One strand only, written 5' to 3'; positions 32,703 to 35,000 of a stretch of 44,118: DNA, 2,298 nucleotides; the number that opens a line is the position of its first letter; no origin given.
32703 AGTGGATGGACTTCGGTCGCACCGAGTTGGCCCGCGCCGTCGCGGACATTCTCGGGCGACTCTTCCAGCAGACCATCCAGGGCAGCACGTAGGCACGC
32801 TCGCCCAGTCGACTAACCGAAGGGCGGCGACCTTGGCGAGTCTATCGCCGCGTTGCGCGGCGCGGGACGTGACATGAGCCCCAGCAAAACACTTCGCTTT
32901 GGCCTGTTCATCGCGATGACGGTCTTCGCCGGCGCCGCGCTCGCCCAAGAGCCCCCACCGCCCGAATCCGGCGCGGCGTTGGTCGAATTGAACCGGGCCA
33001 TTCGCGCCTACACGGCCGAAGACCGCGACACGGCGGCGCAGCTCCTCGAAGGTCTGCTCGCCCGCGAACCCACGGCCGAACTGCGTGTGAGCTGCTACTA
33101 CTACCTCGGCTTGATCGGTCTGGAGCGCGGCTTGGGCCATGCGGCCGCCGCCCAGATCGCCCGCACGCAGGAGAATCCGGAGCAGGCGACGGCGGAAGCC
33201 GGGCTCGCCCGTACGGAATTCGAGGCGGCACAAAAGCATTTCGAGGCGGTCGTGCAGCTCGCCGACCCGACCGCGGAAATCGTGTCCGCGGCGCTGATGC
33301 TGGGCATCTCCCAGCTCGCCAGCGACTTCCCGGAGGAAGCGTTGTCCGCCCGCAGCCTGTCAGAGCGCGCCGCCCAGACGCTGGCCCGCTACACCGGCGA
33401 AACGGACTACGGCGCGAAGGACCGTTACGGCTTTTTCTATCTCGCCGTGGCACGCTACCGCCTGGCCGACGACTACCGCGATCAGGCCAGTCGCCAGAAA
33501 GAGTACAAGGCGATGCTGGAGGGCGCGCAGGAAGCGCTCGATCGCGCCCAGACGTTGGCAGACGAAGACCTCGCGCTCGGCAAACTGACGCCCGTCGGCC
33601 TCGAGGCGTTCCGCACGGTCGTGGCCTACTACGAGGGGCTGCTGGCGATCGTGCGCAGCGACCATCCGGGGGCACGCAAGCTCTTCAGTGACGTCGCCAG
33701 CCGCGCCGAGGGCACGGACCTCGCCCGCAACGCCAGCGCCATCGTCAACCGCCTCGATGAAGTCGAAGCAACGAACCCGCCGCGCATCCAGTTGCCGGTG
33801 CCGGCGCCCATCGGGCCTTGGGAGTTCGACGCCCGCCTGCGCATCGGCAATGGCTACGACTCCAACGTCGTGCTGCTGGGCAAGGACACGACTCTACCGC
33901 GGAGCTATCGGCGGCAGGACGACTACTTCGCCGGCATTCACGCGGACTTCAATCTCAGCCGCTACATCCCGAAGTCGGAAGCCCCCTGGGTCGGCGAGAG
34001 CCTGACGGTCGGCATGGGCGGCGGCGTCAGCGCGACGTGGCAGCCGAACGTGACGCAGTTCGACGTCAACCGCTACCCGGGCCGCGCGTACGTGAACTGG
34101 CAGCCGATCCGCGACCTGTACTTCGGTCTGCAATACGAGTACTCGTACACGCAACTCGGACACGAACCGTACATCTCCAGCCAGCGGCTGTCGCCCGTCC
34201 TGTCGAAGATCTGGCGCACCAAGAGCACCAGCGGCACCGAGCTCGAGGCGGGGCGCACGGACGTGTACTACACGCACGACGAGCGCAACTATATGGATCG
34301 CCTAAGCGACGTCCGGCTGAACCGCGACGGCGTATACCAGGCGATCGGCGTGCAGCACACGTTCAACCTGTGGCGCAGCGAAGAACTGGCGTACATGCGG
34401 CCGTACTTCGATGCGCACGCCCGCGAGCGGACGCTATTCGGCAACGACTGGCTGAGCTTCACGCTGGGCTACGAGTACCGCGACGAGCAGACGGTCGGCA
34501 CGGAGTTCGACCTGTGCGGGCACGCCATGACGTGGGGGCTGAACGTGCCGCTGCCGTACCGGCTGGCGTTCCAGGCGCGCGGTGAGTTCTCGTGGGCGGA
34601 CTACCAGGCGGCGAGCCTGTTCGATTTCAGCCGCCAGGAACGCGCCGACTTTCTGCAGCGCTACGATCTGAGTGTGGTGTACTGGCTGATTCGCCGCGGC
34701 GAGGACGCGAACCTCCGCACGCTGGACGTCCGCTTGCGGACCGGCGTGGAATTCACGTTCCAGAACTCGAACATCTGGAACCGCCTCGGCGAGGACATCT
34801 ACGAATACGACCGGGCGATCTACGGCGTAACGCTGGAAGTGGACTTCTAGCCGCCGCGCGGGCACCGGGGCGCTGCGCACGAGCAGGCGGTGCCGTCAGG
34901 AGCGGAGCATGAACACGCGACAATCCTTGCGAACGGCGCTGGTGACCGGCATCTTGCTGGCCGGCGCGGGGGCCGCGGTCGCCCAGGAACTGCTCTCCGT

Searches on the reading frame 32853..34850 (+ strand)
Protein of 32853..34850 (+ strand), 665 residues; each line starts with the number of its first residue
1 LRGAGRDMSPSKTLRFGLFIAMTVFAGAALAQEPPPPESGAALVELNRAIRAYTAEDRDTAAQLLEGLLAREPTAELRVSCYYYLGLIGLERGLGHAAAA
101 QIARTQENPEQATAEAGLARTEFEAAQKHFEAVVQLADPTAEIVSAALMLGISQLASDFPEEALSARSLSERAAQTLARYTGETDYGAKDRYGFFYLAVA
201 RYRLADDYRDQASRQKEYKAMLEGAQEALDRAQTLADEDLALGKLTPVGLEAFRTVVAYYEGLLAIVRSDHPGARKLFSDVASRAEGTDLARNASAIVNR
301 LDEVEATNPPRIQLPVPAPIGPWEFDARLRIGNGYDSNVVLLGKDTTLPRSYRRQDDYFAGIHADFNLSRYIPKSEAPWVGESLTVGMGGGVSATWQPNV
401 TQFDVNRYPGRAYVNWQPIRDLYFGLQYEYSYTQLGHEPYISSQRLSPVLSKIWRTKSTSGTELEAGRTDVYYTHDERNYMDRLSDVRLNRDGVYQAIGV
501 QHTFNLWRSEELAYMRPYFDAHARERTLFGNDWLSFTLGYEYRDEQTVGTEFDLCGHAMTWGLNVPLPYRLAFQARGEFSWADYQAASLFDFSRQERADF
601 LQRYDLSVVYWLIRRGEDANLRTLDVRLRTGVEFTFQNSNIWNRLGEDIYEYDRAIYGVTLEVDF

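Call 7: search_protein_families(library=pfam, proteins=[window:32853-34850:+], max_evalue=0.01)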
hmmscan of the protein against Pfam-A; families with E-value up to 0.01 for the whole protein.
window:32853-34850:+ (665 aa): 0 families

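Call 37: search_protein_families(library=pfam, proteins=[window:32853-34850:+], max_evalue=1)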
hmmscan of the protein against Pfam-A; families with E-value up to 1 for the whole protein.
window:32853-34850:+ (665 aa): 3 families
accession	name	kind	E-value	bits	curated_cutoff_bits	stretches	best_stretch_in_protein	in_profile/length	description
PF22205.1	Csm6_6H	-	0.025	15.1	27.6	1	43-85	3-44/93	Csm6 6H domain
PF11007.13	CotJA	-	0.2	12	25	1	409-423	2-16/35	Spore coat associated protein JA (CotJA)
PF13432.12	TPR_16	-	0.72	10.8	32.7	1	46-106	1-59/65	Tetratricopeptide repeat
